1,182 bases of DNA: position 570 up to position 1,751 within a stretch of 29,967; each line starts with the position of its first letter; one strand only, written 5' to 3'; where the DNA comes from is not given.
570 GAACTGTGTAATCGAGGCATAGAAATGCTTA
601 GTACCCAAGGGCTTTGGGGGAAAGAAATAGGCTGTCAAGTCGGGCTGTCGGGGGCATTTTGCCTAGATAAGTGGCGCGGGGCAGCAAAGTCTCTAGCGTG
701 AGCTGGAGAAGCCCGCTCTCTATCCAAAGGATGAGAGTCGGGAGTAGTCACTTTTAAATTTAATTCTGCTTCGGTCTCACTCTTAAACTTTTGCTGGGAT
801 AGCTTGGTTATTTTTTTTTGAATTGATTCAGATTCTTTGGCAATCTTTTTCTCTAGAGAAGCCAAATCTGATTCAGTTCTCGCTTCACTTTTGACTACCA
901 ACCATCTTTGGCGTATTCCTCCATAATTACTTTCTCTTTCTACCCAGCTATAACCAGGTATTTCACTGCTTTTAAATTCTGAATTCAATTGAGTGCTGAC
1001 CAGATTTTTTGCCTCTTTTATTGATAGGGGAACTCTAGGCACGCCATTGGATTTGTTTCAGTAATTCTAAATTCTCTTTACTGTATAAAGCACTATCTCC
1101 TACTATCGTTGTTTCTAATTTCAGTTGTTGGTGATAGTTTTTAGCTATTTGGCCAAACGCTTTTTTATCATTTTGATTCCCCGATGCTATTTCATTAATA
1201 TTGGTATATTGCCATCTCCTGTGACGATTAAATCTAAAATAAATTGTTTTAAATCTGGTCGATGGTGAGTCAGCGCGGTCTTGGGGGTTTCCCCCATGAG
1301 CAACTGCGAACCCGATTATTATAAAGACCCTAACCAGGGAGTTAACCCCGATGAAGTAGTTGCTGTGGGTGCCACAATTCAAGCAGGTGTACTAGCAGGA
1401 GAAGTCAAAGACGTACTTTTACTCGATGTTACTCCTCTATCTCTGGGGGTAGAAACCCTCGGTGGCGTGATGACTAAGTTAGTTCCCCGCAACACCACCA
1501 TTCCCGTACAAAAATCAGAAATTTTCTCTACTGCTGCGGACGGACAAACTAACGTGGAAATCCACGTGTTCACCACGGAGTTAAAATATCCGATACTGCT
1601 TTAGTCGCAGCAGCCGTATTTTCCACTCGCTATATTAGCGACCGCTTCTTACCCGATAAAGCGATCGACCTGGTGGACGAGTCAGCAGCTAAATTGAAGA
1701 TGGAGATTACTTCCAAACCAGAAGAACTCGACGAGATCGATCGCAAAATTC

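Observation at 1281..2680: Head-to-tail mosaic of dnaK and clpB fragments with an in-frame ~150-codon deletion in clpB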

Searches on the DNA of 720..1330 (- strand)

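Call 32: search_dna_similar(query=window:720-1330:-, collection=plasmids, mode=distant, max_rows=10)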
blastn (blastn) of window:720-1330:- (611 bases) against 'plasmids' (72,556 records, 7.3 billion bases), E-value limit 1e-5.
Records with a match: 20; places in all: 30; records where one place covers at least 80% of the query: 0.
Best place of each record, by identity: 90-95% 3; 80-90% 2; 60-80% 15.
By first word of the organism name: Nostoc 8; Dolichospermum 4; Calothrix 2; Fischerella 2; Anabaena 1; Gloeothece 1; Aphanizomenonaceae 1; Tolypothrix 1.
By predicted mobility (MOB-suite, as given by PLSDB): non-mobilizable 12; conjugative 7; mobilizable 1.
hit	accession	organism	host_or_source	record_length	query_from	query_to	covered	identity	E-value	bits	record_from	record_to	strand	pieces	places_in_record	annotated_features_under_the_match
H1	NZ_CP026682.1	Nostoc sp. 'Peltigera membranacea cyanobiont' N6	Lichen thallus,Peltigera membranacea ...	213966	65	454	64%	67.2%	1e-22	115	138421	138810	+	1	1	IS1634 family transposase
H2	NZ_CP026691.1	Nostoc sp. 'Peltigera membranacea cyanobiont' N6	Lichen thallus,Peltigera membranacea ...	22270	65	454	64%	67.2%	1e-22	115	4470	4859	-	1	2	IS1634 family transposase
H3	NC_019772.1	Anabaena cylindrica PCC 7122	water, most likely pond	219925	71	447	62%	65.8%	6e-13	83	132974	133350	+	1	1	IS1634 family transposase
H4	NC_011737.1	Gloeothece citriformis PCC 7424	-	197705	65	314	41%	66.3%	2e-7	65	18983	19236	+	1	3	none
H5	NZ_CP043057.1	Dolichospermum sp. UHCC 0315A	DNA sample,Gulf of Finland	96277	65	215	25%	72.5%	2e-12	81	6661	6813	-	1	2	IS1634 family transposase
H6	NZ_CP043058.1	Dolichospermum sp. UHCC 0315A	DNA sample,Gulf of Finland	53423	65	215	25%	72.5%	2e-12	81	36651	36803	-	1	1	IS1634 family transposase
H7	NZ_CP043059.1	Dolichospermum sp. UHCC 0315A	DNA sample,Gulf of Finland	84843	65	215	25%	72.5%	2e-12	81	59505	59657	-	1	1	IS1634 family transposase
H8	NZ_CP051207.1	Dolichospermum flos-aquae CCAP 1403/13F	cell culture,freshwater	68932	65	215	25%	71.2%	1e-9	72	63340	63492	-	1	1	IS1634 family transposase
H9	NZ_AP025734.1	Nostoc cf. commune SO-36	-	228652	67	187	20%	75.4%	6e-13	82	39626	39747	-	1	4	IS1634 family transposase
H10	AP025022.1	Calothrix sp. PCC 7716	-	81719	65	184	20%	74.4%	1e-10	76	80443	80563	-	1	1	transposase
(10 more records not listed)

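Call 38: search_dna_similar(query=window:1255-1325:+, collection=plasmids, mode=distant, max_rows=15, max_evalue=0.01)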
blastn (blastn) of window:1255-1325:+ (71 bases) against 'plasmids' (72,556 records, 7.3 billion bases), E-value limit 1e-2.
Records with a match: 12; places in all: 15; records where one place covers at least 80% of the query: 0.
Best place of each record, by identity: 95-99% 1; 90-95% 6; 80-90% 5.
By first word of the organism name: Nostoc 6; Tolypothrix 1; Fischerella 1; Aphanizomenonaceae 1; Brasilonema 1; Halotia 1; Stanieria 1.
By predicted mobility (MOB-suite, as given by PLSDB): non-mobilizable 8; conjugative 4.
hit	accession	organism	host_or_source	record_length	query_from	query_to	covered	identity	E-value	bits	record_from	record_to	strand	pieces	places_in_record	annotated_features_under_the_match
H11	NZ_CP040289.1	Nostoc sp. C057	Phaeoceros,pure culture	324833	8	60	75%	94.4%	2e-13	82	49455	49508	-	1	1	none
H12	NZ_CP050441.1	Tolypothrix sp. PCC 7910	cell culture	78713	9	60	73%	88.7%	4e-9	66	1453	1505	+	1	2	hypothetical protein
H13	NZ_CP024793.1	Nostoc flagelliforme CCNUN1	cell culture,desert soil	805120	10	59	70%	92.2%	8e-11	72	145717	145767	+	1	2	hypothetical protein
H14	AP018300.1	Fischerella sp. NIES-4106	-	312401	11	61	72%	88.7%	4e-8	63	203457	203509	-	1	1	none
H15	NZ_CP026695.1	Nostoc sp. 'Lobaria pulmonaria (5183) cyanobiont'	Lobaria pulmonaria thallus,lichen ...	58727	9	60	73%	84.9%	2e-6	57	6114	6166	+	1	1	hypothetical protein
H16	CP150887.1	Aphanizomenonaceae cyanobacterium TIOX110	-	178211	6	53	68%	85.4%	6e-6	56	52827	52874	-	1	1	DEAD/DEAH box helicase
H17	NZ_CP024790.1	Nostoc flagelliforme CCNUN1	cell culture,desert soil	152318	11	52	59%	92.9%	4e-8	64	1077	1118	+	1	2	none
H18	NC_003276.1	Nostoc sp. PCC 7120 = FACHB-418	-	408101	12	53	59%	88.1%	2e-5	55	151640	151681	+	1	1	none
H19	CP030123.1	Brasilonema octagenarum UFV-E1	Eucalyptus grandis,mixed culture,leaves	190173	9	44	51%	94.4%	2e-6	57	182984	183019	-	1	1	none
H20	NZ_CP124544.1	Halotia branconii CENA392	Monoisolate,Whale bone on the ...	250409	18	53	51%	94.4%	2e-6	57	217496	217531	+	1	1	none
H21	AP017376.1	Stanieria sp. NIES-3757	-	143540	18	51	48%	97.1%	2e-6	58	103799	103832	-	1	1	transposase, IS605 OrfB family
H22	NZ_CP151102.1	Nostoc sp. UHCC 0302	isolated culture,lake sediment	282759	29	59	44%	93.8%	3e-3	46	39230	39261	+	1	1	none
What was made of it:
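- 1262..1315 (+): About 50-nt dispersed cyanobacterial motif with the palindrome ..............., probably a scrap of the 3' end of another IS605-family element. It supplies the '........' start of ORF 1281-1604. 85-97% matches on 12 cyanobacterial plasmids (call 38).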

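Call 40: get_annotated_region(hit=H21, flank=2500)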
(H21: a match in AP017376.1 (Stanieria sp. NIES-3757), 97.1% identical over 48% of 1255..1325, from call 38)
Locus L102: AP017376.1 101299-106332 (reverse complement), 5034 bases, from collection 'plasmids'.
description: Stanieria sp. NIES-3757 plasmid plasmid1 DNA, complete genome
organism: Stanieria sp. NIES-3757 (NCBI taxid 1807358)
taxonomy: Bacteria; Cyanobacteriota; Cyanophyceae; Pleurocapsales; Dermocarpellaceae; Stanieria; Stanieria sp. NIES-3757
host: -; source: -; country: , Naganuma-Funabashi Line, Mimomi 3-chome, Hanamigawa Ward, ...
typing (MOB-suite, as given by PLSDB): conjugative; replicon rep_cluster_35; relaxase MOBP; mating-pair formation MPF_T
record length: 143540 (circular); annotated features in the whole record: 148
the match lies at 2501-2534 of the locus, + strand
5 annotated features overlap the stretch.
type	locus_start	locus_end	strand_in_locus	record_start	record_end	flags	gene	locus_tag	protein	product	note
CDS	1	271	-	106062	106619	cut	-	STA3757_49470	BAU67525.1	serine protease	-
CDS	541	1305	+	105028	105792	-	-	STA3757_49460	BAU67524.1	adenylate cyclase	-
CDS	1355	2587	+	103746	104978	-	-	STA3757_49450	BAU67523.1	transposase, IS605 OrfB family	-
CDS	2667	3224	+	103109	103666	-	-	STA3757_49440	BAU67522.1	hypothetical protein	-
CDS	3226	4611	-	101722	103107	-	-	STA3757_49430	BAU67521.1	serine/threonine protein kinase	-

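Call 41: get_annotated_region(hit=H13, flank=2500)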
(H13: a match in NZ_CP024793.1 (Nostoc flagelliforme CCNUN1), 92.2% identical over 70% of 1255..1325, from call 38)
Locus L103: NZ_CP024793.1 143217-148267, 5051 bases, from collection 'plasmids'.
description: Nostoc flagelliforme CCNUN1 plasmid pNFSY08, complete sequence
organism: Nostoc flagelliforme CCNUN1 (NCBI taxid 2038116)
taxonomy: Bacteria; Cyanobacteriota; Cyanophyceae; Nostocales; Nostocaceae; Nostoc; Nostoc flagelliforme; Nostoc flagelliforme CCNUN1
host: -; source: cell culture,desert soil; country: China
typing (MOB-suite, as given by PLSDB): conjugative; replicon rep_cluster_317; relaxase MOBP,MOBV,MOBV; mating-pair formation MPF_T
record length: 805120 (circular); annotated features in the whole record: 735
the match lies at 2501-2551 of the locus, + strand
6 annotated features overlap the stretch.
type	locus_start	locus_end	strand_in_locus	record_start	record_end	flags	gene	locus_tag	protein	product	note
CDS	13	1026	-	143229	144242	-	-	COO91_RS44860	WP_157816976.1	ParB/RepB/Spo0J family partition protein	GO:0007059 - chromosome segregation [Evidence IEA]; GO:0000910 - cytokinesis [Evidence IEA]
CDS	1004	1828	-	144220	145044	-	-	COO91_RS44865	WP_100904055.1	ParA family protein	-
CDS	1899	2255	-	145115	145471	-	-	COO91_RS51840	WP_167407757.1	hypothetical protein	-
CDS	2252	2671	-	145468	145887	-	-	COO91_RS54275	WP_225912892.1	hypothetical protein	-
CDS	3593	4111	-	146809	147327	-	-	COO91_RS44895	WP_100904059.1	hypothetical protein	-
CDS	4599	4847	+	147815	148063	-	-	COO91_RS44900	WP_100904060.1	hypothetical protein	-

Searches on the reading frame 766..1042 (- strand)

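Call 31: search_protein_families(library=ncbifam, proteins=[window:766-1042:-], max_evalue=0.01)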
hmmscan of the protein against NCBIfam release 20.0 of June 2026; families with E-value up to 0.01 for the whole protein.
window:766-1042:- (92 aa): 1 family
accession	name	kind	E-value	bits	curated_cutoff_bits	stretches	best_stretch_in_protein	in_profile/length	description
NF033559.2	transpos_IS1634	equivalog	3.9e-13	49.2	100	1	3-80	238-322/483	IS1634 family transposase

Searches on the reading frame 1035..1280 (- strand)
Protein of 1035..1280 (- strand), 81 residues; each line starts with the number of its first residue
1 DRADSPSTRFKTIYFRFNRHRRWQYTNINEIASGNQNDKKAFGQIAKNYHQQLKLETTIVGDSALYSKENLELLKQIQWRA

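Call 31: search_protein_families(library=ncbifam, proteins=[window:1035-1280:-], max_evalue=0.01)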
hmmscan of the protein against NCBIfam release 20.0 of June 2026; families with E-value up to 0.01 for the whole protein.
window:1035-1280:- (81 aa): 2 families
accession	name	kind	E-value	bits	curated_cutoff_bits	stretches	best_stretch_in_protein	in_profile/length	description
NF033559.2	transpos_IS1634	equivalog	1.8e-09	37.1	100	1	30-76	183-232/483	IS1634 family transposase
NF033551.1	transpos_IS1182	equivalog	0.003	16.5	270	1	30-78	285-334/488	IS1182 family transposase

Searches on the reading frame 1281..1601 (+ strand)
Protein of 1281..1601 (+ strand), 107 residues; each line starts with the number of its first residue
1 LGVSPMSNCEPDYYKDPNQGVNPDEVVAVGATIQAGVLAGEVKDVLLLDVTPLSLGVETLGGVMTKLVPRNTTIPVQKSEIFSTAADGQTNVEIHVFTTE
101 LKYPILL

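Call 7: search_protein_families(library=pfam, proteins=[window:1281-1601:+], max_evalue=0.01)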
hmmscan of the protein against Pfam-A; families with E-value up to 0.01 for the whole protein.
window:1281-1601:+ (107 aa): 1 family
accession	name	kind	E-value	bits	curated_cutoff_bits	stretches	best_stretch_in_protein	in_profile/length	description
PF00012.26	HSP70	-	1.1e-36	126.7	20.6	1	15-101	352-440/599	Hsp70 protein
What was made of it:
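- Checked: dnaK piece: Pfam HSP70 profile positions 352-440 match the ORF 1281-1604 (E 1e-36, call 7).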

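Call 18: find_homologous_proteins(query=window:1311-1577:+, max_evalue=1e-10)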
Query window:1311-1577:+ (89 aa): 7110 proteins with E <= 1e-10 among 7728 candidates; the best 120 are listed.
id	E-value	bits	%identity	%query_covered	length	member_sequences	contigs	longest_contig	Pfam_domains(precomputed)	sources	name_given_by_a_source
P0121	8.9e-50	184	100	100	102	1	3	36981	PF00012.27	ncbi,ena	-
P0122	1.3e-38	148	86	93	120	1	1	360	PF00012.27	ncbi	ncbi:MAG: Hsp70 family protein, partial [Nostoc sp.]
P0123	1.7e-37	145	81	93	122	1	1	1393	PF00012.27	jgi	-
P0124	2.4e-37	144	80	96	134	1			PF00012.27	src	-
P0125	4.9e-37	143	78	97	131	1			PF00012.27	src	-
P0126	5.4e-37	143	82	93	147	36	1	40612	PF00012.27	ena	-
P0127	6.4e-37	143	82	93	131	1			PF00012.27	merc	-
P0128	6.7e-37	143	80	96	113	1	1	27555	PF00012.27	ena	-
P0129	7.6e-37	143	79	97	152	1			PF00012.27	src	-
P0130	1.4e-36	142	79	96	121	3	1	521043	PF00012.27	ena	-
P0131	1.8e-36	141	80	96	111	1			PF00012.27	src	-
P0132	2.0e-36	141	79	97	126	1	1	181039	PF00012.27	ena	-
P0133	2.0e-36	141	79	96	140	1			PF00012.27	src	-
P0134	2.1e-36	141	80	96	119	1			PF00012.27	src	-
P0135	2.3e-36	141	82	93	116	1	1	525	PF00012.27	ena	-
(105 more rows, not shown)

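Call 31: search_protein_families(library=ncbifam, proteins=[window:1311-1577:+], max_evalue=0.01)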
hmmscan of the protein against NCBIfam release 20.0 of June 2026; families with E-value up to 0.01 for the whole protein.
window:1311-1577:+ (89 aa): 7 families
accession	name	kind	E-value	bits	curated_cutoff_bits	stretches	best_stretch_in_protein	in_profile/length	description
NF001413.0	PRK00290.1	equivalog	3.2e-45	154.6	648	1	5-87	351-433/625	molecular chaperone DnaK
TIGR02350.1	prok_dnaK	equivalog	3.8e-44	151.1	822.55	1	5-87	350-432/596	molecular chaperone DnaK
NF009946.0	PRK13410.1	equivalog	4.9e-42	144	1019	1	5-87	354-436/669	molecular chaperone DnaK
NF009947.0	PRK13411.1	equivalog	1.8e-40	138.7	1002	1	5-87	354-436/662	molecular chaperone DnaK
NF003520.0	PRK05183.1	subfamily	4.2e-32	111.3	620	1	5-87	359-443/621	Fe-S protein assembly chaperone HscA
TIGR01991.1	HscA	equivalog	6.8e-32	110.7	708.55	1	5-87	339-423/600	Fe-S protein assembly chaperone HscA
NF002399.0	PRK01433.1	equivalog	1.2e-19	70.4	743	1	11-87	340-416/595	Fe-S protein assembly chaperone HscA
